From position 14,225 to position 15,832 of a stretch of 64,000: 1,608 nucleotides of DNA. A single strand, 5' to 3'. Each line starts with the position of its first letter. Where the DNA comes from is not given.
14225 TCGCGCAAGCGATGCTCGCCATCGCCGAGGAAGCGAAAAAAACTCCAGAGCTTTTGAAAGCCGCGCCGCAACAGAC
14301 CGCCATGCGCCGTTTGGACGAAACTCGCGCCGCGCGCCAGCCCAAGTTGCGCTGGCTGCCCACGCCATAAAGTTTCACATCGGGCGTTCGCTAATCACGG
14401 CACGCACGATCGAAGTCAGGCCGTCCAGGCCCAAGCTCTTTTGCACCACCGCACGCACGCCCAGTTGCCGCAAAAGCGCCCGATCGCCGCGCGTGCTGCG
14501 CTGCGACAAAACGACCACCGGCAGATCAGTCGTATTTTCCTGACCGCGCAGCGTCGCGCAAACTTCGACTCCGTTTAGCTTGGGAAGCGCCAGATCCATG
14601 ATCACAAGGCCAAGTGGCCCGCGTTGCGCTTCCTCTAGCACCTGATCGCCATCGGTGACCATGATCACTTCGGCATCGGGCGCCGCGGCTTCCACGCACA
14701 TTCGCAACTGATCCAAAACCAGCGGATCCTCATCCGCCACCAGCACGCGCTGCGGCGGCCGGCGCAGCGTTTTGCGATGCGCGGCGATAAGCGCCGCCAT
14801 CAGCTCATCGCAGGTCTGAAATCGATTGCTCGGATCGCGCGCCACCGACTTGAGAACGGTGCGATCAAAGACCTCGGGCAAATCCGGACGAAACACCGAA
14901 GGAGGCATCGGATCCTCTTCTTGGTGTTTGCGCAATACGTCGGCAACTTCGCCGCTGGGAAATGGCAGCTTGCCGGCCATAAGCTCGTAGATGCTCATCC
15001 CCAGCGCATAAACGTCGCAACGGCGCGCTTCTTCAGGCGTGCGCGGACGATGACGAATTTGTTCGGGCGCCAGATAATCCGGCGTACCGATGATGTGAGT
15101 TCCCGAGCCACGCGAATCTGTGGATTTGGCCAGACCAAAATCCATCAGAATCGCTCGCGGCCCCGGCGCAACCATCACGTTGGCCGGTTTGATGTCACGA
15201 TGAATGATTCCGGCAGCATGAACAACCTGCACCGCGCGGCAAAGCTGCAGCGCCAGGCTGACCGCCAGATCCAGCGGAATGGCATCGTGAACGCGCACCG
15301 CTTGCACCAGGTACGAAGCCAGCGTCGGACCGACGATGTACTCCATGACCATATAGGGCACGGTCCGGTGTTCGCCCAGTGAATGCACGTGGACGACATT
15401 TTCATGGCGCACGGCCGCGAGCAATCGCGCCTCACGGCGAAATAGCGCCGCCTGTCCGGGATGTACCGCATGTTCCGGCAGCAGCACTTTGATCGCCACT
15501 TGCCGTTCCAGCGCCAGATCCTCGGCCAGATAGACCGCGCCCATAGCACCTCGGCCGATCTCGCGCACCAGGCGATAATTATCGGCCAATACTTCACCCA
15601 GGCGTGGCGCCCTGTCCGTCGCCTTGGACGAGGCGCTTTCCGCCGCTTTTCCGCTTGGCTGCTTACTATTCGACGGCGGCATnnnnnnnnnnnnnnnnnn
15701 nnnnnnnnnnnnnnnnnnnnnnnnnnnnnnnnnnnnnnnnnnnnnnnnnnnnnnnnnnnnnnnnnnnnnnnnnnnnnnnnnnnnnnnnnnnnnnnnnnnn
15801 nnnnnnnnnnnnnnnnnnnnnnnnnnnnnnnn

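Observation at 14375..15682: Hanks-type Ser/Thr kinase fused to a C-terminal receiver domain, convergent with the gcv operon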

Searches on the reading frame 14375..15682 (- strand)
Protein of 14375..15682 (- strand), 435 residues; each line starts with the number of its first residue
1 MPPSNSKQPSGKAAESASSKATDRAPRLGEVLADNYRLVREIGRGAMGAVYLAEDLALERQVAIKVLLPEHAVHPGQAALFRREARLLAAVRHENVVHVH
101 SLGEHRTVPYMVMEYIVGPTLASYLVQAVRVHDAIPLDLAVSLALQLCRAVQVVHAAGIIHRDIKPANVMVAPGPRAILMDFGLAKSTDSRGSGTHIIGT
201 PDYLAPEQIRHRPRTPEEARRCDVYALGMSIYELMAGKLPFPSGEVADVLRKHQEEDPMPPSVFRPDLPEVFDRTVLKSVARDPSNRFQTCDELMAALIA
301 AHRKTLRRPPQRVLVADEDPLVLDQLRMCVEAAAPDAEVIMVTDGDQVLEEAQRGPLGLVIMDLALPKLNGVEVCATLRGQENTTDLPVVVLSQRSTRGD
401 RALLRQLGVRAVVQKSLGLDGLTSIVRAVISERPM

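Call 3: search_protein_families(library=pfam, proteins=[window:14375-15682:-], max_evalue=0.1)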
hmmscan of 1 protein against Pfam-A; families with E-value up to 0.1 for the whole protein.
window:14375-15682:- (435 aa): 9 families
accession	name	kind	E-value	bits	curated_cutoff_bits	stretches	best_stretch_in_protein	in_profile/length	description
PF00069.31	Pkinase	-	5.1e-45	154.4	31.7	1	36-288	1-252/263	Protein kinase domain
PF07714.23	PK_Tyr_Ser-Thr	-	4.4e-32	111.8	23.1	1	38-288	3-249/258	Protein tyrosine and serine/threonine kinase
PF00072.30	Response_reg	-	1.3e-16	61.2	30.2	1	313-426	1-110/111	Response regulator receiver domain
PF17667.7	Pkinase_fungal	-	1.4e-06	27.8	24.1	1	154-214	303-373/387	Fungal protein kinase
PF01636.29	APH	-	4.3e-05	23.8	23.2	1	154-187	165-199/239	Phosphotransferase enzyme family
PF03109.22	ABC1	-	4.6e-05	23.1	22.9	1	109-189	143-218/244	ABC1 atypical kinase-like domain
PF14531.12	Kinase-like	-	0.00014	21.6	25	1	142-241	149-251/289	Kinase-like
PF01163.29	RIO1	-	0.023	14.8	22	1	82-189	56-155/187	RIO domain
PF15608.11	PELOTA_1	-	0.089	13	25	0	302-327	30-55/81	PELOTA RNA binding domain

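Call 4: search_protein_families(library=ncbifam, proteins=[window:14375-15682:-], max_evalue=0.1)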
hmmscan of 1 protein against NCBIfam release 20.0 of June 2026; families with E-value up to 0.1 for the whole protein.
window:14375-15682:- (435 aa): 97 families (the best 25 are shown)
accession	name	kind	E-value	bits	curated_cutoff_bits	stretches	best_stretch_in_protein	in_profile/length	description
NF033483.0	PknB_PASTA_kin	equivalog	8.6e-80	269.3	450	1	29-309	2-276/563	Stk1 family PASTA domain-containing Ser/Thr kinase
NF052427.1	StpK7MSMEG_1200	equivalog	2e-49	168.6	900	1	35-307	8-274/601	serine/threonine protein kinase StpK7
NF047741.1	antiphage_MADS6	equivalog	1e-44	153.1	460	2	133-308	294-467/612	methylation-associated defense system protein kinase MAD6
NF009651.0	PRK13184.1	equivalog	1.1e-41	142.7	839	1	34-298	2-287/932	serine/threonine-protein kinase PknD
NF038150.1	lanthi_synth_IV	equivalog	6.2e-36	124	650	1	8-337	167-491/851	class IV lanthionine synthetase LanL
TIGR03903.1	TOMM_kin_cyc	equivalog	1e-29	103.1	705.75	1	60-280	4-229/1267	TOMM system kinase/cyclase fusion protein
NF033442.0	BREX_PglW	equivalog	1.5e-26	92.5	990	2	25-206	503-677/1391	BREX system serine/threonine kinase PglW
NF053615.1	SerThrKinAfsKStmc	equivalog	2.2e-21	76.3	1300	1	39-244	18-216/809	protein serine/threonine kinase AfsK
NF038151.1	lanthi_synth_III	equivalog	3.4e-18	65.4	575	1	35-235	221-423/833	class III lanthionine synthetase LanKC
NF058632.1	SerThrKinPrkT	equivalog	4.7e-14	52.1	280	1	33-178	20-157/322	serine/threonine protein kinase PrkT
NF043056.1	T4SS_LegK1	equivalog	2.4e-13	49.6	550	1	60-230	104-279/516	Dot/Icm T4SS effector kinase LegK1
NF008296.0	PRK11083.1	equivalog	9.6e-12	44.8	273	1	311-430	4-118/228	two-component system response regulator CreB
NF011463.0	PRK14879.1-4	equivalog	6.1e-11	42.2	188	1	39-188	20-163/237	Kae1-associated kinase Bud32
TIGR02154.1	PhoB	equivalog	2.4e-10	40.1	296.2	1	312-430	4-120/226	phosphate regulon transcriptional regulator PhoB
TIGR03724.2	arch_bud32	equivalog_domain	4.7e-10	39.3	125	1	82-190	41-136/193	KEOPS complex kinase/ATPase Bud32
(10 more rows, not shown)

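Call 5: search_solved_structures(query=window:14375-15682:-, max_evalue=0.001, show_alignments=2)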
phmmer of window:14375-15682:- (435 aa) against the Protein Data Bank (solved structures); distinct sequences matched with E-value up to 0.001: 2829 (the best 60 are shown).
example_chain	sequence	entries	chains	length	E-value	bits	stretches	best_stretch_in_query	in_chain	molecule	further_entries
3orm_A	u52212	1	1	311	1.1e-51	179.4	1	32-311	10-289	Serine/threonine protein kinase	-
1mru_A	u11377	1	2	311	1.4e-51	179.1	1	32-311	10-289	Probable serine/threonine-protein kinase pknB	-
5u94_A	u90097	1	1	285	4.4e-51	177.4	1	32-303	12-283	Serine/threonine-protein kinase PknB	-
6b2p_A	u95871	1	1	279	5.4e-51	177.1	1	32-303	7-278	Serine/threonine-protein kinase PknB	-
1o6y_A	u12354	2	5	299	5.6e-51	177.1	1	32-303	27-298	SERINE/THREONINE-PROTEIN KINASE PKNB | Probable serine/threonine-protein kinase pknB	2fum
3ori_A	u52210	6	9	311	1.7e-50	175.5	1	32-311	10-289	Serine/threonine protein kinase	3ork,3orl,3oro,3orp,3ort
3f61_A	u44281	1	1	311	2.4e-50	175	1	32-311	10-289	Serine/threonine-protein kinase pknB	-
6i2p_A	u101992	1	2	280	4.9e-50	174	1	32-303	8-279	Serine/threonine-protein kinase PknB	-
3f69_A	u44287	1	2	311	1.6e-49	172.2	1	32-311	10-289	Serine/threonine-protein kinase pknB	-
9ruk_A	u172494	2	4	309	1.2e-46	162.9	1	27-301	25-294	Serine/threonine-protein kinase StkP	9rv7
9ru3_A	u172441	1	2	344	1.2e-46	162.8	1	27-303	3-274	Serine/threonine-protein kinase StkP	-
9ruj_A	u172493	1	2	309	3.3e-46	161.4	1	27-301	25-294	Serine/threonine-protein kinase StkP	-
9tmq_A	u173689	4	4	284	9.2e-44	153.3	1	25-311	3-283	Serine/threonine-protein kinase PknA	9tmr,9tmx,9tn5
6b2q_A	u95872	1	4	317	9.3e-44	153.3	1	24-311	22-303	Serine/threonine-protein kinase PknA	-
4ow8_A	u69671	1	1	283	1.2e-43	152.9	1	25-311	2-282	Serine/threonine-protein kinase PknA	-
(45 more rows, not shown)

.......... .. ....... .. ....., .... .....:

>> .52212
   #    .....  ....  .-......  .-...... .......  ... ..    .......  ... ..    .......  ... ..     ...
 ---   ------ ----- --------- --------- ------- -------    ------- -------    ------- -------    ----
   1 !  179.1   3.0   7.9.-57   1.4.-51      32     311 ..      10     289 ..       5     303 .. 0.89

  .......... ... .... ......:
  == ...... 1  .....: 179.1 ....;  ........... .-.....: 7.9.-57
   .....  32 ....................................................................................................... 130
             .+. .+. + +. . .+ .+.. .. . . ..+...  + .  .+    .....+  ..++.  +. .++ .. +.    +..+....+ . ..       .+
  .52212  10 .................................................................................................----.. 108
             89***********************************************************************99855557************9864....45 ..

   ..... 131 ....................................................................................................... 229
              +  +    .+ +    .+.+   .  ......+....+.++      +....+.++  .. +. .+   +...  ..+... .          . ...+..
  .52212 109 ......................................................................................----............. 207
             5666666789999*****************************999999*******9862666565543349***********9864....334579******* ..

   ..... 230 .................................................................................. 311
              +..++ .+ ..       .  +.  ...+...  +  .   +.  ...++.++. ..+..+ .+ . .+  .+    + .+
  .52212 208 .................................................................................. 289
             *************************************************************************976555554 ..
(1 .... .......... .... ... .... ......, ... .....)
